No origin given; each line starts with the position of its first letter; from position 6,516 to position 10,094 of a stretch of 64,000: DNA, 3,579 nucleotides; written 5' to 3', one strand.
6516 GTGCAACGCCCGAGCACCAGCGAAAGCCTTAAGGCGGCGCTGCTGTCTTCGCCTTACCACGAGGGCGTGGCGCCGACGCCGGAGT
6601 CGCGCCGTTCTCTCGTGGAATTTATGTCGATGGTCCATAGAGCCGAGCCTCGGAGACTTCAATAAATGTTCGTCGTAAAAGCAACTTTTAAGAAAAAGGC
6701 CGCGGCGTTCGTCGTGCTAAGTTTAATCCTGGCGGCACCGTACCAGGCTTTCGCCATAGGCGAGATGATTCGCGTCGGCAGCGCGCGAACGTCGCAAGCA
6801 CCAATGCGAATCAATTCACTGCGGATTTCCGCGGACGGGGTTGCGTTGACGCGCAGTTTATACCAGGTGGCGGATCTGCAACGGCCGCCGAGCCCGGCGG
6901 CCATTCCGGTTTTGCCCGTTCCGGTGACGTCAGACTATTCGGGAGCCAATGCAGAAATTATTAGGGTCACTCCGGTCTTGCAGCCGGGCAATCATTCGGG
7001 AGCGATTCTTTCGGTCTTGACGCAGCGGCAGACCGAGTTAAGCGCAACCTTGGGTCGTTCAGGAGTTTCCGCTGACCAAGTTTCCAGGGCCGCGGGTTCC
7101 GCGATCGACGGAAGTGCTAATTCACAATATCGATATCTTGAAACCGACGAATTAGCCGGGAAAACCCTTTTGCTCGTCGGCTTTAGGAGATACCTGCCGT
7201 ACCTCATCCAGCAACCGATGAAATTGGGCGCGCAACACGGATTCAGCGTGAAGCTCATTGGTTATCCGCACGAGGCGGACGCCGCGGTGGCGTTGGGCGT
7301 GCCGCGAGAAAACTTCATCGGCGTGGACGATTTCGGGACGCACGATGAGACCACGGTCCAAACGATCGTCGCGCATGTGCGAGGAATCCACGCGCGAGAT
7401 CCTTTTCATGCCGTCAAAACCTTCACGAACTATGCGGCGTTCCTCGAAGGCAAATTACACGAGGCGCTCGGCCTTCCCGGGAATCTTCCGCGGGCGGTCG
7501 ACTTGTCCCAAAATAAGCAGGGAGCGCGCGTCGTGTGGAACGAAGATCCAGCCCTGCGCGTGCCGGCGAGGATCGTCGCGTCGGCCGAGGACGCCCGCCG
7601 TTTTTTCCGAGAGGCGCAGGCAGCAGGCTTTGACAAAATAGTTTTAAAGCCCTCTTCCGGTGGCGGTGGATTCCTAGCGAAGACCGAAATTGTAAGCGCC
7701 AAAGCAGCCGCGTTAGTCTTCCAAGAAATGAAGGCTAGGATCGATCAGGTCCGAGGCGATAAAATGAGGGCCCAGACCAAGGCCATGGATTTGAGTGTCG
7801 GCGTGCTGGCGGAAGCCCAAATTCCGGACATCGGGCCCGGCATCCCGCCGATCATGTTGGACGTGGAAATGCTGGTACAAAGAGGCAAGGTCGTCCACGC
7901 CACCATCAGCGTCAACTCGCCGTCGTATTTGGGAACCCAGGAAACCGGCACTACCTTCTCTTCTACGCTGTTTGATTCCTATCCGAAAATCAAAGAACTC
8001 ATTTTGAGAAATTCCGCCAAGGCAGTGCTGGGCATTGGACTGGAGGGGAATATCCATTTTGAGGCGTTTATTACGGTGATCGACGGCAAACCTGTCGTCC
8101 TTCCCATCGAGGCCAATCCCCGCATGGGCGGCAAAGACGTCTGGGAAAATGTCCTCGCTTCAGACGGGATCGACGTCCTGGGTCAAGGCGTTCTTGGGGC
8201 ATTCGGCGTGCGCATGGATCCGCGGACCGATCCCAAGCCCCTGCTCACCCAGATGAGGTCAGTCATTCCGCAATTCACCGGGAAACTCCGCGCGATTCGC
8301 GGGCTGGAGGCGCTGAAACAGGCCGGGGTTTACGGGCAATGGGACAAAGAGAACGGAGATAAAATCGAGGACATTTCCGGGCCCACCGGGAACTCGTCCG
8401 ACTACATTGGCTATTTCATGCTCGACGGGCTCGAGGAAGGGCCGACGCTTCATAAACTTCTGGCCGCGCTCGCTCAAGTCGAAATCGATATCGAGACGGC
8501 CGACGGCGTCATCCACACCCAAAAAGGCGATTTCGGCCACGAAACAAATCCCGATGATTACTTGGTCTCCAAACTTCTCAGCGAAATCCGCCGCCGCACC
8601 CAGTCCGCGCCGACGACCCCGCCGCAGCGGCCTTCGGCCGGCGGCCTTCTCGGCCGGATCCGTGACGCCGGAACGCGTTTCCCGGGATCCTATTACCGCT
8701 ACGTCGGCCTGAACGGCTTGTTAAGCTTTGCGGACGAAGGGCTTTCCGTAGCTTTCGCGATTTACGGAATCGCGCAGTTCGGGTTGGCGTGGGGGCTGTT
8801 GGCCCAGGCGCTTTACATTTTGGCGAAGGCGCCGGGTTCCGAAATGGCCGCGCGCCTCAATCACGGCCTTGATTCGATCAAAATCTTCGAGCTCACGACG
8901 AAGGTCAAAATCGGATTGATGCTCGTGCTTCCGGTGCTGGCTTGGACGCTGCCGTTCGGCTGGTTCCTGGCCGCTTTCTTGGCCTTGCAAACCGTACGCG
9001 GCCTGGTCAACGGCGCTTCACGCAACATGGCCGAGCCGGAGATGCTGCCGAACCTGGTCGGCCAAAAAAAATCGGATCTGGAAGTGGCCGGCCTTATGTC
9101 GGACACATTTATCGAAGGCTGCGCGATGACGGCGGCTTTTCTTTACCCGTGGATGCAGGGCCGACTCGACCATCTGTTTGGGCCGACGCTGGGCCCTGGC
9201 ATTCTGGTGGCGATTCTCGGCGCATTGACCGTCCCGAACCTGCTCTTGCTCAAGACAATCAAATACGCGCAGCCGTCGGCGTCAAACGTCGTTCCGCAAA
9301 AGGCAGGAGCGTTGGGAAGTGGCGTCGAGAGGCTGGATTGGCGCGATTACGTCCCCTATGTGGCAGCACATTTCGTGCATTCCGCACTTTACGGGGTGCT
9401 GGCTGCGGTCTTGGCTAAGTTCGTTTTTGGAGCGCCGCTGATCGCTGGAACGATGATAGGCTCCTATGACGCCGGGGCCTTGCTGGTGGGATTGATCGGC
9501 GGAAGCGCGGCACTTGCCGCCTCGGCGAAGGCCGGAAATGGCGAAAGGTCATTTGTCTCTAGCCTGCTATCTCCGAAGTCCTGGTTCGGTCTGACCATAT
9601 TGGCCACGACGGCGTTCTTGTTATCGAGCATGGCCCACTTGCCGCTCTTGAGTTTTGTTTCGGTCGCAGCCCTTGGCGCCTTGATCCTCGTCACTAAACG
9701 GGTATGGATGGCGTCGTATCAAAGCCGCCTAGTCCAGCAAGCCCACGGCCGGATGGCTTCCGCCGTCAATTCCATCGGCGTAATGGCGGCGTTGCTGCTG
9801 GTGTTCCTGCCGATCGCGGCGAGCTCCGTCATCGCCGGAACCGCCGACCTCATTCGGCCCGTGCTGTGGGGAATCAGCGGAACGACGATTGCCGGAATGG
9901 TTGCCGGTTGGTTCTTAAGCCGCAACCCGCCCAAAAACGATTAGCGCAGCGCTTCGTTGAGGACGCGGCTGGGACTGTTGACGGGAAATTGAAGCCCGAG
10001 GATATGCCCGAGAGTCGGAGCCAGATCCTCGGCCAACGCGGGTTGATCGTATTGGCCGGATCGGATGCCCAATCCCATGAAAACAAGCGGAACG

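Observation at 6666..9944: ATP-grasp ligase fused to a 12-TM MFS-like domain, preceded by a signal-like segment (topological paradox)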

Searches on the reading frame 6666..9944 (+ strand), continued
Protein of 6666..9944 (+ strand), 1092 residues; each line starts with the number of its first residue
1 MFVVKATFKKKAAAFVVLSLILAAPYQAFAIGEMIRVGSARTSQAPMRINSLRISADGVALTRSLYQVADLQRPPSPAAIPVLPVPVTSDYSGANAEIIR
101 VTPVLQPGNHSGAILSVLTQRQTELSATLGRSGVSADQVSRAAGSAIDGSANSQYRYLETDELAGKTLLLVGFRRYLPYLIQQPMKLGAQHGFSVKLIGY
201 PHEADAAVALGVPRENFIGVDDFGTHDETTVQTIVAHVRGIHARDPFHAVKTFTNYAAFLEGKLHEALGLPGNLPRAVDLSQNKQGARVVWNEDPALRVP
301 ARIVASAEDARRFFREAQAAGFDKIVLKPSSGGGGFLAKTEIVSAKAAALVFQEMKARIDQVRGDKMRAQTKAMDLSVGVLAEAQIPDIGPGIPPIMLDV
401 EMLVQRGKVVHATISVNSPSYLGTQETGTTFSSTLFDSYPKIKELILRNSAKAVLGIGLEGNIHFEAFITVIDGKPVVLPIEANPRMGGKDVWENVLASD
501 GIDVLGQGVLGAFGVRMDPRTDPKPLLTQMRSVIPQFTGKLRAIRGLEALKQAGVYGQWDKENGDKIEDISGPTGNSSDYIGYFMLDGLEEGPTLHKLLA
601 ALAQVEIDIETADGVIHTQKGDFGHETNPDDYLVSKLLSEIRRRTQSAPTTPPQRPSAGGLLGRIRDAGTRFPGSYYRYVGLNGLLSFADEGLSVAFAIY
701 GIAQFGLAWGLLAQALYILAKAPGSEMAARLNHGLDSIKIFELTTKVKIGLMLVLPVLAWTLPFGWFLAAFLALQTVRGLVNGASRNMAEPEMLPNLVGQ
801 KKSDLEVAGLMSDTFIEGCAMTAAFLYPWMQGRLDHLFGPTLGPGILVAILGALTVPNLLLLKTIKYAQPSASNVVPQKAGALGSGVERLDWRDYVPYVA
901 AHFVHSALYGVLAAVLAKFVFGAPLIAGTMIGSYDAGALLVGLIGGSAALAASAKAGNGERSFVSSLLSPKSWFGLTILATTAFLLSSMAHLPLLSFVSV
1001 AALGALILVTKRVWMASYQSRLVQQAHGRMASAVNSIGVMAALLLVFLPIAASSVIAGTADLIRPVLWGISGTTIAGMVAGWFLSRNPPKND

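Call 47: search_protein_families(library=pfam, alignment_id=A4, max_evalue=0.01)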
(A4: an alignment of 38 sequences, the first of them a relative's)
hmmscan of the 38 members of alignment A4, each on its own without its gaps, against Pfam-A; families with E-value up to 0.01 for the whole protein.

A. member 1, P0001 (1092 aa): 2 families
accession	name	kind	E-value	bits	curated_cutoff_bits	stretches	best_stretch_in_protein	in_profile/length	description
PF18130.6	ATPgrasp_N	-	0.00052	21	27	1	193-272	9-81/81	ATP-grasp N-terminal domain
PF18603.7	LAL_C2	-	0.0018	18.9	29.4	1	534-610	4-78/78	L-amino acid ligase C-terminal domain 2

B. families by the number of members that match (of 38 scanned): 9 families
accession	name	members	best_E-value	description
PF07690.21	MFS_1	20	1.1e-15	Major Facilitator Superfamily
PF18603.7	LAL_C2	9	6.3e-18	L-amino acid ligase C-terminal domain 2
PF13535.11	ATP-grasp_4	4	1.5e-10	ATP-grasp domain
PF18130.6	ATPgrasp_N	3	2.6e-05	ATP-grasp N-terminal domain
PF02655.19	ATP-grasp_3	3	2.9e-05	ATP-grasp domain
PF15632.11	ATPgrasp_Ter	3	5.3e-05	ATP-grasp in the biosynthetic pathway with Ter operon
PF01071.24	GARS_A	2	6.1e-05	Phosphoribosylglycinamide synthetase, ATP-grasp (A) domain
PF02661.23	Fic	2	7.3e-05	Fic/DOC family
PF13533.13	Biotin_lipoyl_2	1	0.00032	Biotin-lipoyl like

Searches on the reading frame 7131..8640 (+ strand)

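Call 17: search_solved_structures(query=window:7140-8640:+, max_evalue=1, show_alignments=3)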
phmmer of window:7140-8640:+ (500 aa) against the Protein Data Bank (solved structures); distinct sequences matched with E-value up to 1: 2.
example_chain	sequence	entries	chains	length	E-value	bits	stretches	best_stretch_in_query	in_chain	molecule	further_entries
3u9s_A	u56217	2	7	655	0.28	13.1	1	110-200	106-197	Methylcrotonyl-CoA carboxylase, alpha-subunit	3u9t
6c2u_A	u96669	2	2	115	0.45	12.4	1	142-193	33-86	phosphate-loop protein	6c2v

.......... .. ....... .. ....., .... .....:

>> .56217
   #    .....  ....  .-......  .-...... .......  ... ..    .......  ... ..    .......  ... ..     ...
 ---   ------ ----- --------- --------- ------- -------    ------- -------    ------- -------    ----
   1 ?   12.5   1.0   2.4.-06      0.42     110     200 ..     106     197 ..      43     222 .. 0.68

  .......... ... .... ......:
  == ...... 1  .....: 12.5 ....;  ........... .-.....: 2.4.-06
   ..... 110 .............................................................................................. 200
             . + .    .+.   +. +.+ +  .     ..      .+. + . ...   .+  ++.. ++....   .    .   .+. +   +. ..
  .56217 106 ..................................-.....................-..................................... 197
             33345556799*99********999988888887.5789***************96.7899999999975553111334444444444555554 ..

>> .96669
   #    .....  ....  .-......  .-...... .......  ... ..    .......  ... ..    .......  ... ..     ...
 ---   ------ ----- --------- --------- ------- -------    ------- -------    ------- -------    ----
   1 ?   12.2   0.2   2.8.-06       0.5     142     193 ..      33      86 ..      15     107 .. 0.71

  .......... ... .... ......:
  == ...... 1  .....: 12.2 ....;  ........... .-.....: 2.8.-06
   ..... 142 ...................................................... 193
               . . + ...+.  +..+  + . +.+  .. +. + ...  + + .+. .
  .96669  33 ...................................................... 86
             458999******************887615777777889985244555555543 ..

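Call 44: search_solved_structures(query=A5, max_evalue=0.01, show_alignments=2)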
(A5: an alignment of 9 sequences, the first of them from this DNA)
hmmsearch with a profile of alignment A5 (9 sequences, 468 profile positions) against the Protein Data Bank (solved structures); distinct sequences matched with E-value up to 0.01: 20.
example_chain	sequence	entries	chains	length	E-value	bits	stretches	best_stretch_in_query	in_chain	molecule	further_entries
3vot_A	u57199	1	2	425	1.1e-34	123.6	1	7-424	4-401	L-amino acid ligase, BL00235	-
3wo1_A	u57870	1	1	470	8e-25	91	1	70-335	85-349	Alanine-anticapsin ligase BacD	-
3wnz_A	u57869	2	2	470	7.8e-24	87.8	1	70-335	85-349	Alanine-anticapsin ligase BacD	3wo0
3vmm_A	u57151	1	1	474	7.9e-24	87.7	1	70-335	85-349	Alanine-anticapsin ligase BacD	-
4dim_A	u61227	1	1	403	1.3e-08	37.6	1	216-436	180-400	Phosphoribosylglycinamide synthetase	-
4wd3_A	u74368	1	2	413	1.8e-08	37.1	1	215-410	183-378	L-amino acid ligase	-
3ouu_A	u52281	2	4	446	1.3e-06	31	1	108-363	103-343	Biotin carboxylase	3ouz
30vh_A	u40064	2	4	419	2.4e-05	26.8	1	105-320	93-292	L-amino acid ligase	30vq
2yrw_A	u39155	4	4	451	7.2e-05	25.2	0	270-339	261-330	Phosphoribosylglycinamide synthetase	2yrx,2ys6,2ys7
1bxr_A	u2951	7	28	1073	0.0002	23.8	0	214-340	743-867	CARBAMOYL-PHOSPHATE SYNTHASE | CARBAMOYL PHOSPHATE SYNTHETASE: LARGE SUBUNIT | CARBAMOYL PHOSPHATE SYNTHETASE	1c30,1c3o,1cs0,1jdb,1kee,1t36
1ce8_A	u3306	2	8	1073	0.0002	23.8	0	214-340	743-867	PROTEIN (CARBAMOYL-PHOSPHATE SYNTHASE) | carbamoyl phosphate synthetase large chain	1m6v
1a9x_A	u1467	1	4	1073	0.00022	23.7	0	214-340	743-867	CARBAMOYL PHOSPHATE SYNTHETASE (LARGE CHAIN)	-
3df7_A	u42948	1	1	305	0.00045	22.6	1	220-322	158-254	Putative ATP-grasp superfamily protein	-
9eb7_A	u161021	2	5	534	0.00087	21.7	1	270-354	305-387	Biotin carboxylase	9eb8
7lgm_A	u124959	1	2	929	0.0011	21.4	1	111-194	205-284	Cyanophycin synthase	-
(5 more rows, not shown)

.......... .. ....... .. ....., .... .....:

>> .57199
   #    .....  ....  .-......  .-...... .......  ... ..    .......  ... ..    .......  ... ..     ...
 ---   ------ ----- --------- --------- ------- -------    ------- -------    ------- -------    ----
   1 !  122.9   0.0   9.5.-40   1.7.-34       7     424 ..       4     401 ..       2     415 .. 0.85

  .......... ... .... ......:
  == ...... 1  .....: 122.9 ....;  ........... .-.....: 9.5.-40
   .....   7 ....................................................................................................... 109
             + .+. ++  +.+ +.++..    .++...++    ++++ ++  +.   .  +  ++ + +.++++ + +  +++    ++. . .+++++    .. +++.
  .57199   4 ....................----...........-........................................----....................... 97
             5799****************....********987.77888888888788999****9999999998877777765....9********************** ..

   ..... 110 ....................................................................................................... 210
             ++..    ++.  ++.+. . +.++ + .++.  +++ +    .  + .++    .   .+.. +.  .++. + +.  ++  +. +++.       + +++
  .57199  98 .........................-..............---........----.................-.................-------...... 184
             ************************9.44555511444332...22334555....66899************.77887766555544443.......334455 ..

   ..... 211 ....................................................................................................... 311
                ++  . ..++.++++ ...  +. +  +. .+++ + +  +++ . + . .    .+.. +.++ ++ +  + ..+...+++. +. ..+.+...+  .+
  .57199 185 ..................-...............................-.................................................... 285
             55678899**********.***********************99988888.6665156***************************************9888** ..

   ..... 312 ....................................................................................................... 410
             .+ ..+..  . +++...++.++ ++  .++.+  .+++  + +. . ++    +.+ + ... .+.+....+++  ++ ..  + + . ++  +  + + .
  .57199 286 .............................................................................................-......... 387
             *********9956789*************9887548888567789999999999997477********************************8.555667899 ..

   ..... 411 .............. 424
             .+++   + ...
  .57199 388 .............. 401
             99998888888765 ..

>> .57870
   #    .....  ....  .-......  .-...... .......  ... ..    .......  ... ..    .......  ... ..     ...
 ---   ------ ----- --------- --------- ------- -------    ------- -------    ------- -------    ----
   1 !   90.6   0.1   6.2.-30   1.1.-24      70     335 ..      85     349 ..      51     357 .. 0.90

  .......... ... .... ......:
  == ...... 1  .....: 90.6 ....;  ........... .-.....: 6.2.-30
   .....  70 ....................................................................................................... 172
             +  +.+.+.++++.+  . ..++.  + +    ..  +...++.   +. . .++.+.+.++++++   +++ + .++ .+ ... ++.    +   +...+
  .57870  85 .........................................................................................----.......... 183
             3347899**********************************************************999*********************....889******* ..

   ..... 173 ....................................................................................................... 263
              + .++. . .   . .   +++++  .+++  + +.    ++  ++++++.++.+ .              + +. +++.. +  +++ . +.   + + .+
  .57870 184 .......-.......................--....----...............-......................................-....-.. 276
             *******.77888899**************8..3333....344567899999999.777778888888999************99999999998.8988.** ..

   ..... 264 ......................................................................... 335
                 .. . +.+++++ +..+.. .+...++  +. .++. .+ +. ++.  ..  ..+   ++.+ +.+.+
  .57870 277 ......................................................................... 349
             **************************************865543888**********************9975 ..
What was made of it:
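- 7143..8540 (+): LAL-type ATP-grasp ligase domain (aa ~160-625). It includes K328-P329, the GGGG loop, E466, E482, N484, R486 and G488-G489. Family profile against the PDB: 3VOT at 1e-34 (call 44).
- On ATP-grasp superfamily, L-amino-acid-ligase (LAL) type: The nine-sequence profile matches 3VOT at 1e-34 (call 44). They align with the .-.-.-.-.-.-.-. segment of 3VOT and BacD (call 44).
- The family profile matches 3VOT at 1e-34 and BacD at 8e-25 (call 44).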

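Call 62: find_homologous_proteins(query=A5, max_evalue=1e-10)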
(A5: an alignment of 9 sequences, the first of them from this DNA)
Query A5 (9 sequences) (490 aa, profile of the alignment): 5 proteins with E <= 1e-10 among 8000 candidates.
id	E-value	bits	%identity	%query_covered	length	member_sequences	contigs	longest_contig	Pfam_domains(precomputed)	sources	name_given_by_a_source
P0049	1.4e-56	211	27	57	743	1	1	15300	PF13535.12,PF15632.12,PF10262.16,PF02786.23,PF18130.7,PF02655.20,PF07478.19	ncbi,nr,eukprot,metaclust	ncbi:ATP-grasp domain-containing protein [Helicosporidium sp. ATCC 50920]|nr:ATP-grasp domain-contai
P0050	1.1e-39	155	25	69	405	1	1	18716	PF13535.12,PF02786.23,PF02222.28,PF02655.20,PF01071.25,PF18603.8,PF07478.19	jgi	jgi:biotin carboxylase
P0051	2.4e-27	114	25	80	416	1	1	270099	PF13535.12,PF18130.7,PF02655.20,PF01071.25,PF18603.8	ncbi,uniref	ncbi:ATP-grasp domain-containing protein [Kitasatospora aureofaciens]|uniref:ATP-grasp domain-contai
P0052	8.2e-22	96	41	9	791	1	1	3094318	PF13535.12,PF18130.7,PF18603.8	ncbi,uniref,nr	ncbi:biotin carboxylase [Allocatelliglobosispora scoriae]|uniref:Biotin carboxylase n=1 Tax=Allocate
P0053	4.2e-18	84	37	10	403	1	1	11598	PF13535.12,PF15632.12,PF02786.23,PF08443.17,PF02655.20,PF18603.8,PF07478.19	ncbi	ncbi:MAG: ATP-grasp domain-containing protein [Polyangiales bacterium]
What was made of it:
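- Tried and rejected: The word-index search with the ATP-grasp profile found only five distant LAL-like proteins (call 62).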
